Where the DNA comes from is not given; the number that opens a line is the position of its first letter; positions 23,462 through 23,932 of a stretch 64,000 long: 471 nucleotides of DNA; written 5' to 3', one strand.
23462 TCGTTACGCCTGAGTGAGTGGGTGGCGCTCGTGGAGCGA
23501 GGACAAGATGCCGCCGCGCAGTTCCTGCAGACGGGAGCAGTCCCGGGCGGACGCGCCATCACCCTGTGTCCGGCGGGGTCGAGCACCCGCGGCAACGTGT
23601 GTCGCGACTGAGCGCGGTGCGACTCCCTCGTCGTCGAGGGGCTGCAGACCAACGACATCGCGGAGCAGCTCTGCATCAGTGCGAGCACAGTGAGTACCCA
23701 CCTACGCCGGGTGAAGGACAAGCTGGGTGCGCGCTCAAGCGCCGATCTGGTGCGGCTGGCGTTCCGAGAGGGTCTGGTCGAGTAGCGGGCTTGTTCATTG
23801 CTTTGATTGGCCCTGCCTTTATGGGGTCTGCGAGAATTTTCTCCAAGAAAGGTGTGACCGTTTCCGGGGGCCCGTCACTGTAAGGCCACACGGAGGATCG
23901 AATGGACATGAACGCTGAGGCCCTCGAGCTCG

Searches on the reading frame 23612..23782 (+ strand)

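Call 73: search_protein_families(library=pfam, proteins=[window:23612-23782:+], max_evalue=0.01)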
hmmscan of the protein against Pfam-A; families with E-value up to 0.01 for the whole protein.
window:23612-23782:+ (57 aa): 12 families
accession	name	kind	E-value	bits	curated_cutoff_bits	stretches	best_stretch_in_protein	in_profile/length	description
PF00196.25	GerE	-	1.6e-13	50.5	23.5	1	6-50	13-57/57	Bacterial regulatory proteins, luxR family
PF04967.18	HTH_10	-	4.8e-06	26.7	23.1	1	12-38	25-51/53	HTH DNA binding domain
PF08281.18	Sigma70_r4_2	-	2.4e-05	24.3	25.7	1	8-38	24-54/54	Sigma-70, region 4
PF01022.26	HTH_5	-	0.00021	21.6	22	1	13-33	18-38/47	Bacterial regulatory protein, arsR family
PF13384.12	HTH_23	-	0.0016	18.7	24.6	1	8-35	15-42/50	Homeodomain-like domain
PF00126.33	HTH_1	-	0.002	18.5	26.6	1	17-41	20-44/60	Bacterial regulatory helix-turn-helix protein, lysR family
PF13412.12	HTH_24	-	0.0022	18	21.9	1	10-36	17-43/48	Winged helix-turn-helix DNA-binding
PF13936.12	HTH_38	-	0.0043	17.2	27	1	13-33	23-43/44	Helix-turn-helix domain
PF14493.12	HTH_40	-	0.0047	17.6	27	1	6-34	8-36/89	Helix-turn-helix domain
PF01325.25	Fe_dep_repress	-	0.0064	17.1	26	1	12-35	24-47/60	Iron dependent repressor, N-terminal DNA binding domain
PF13556.12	HTH_30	-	0.0075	16.5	27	1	8-41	10-43/59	PucR C-terminal helix-turn-helix domain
PF01047.28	MarR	-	0.0086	16.4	24.6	0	11-33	18-40/59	MarR family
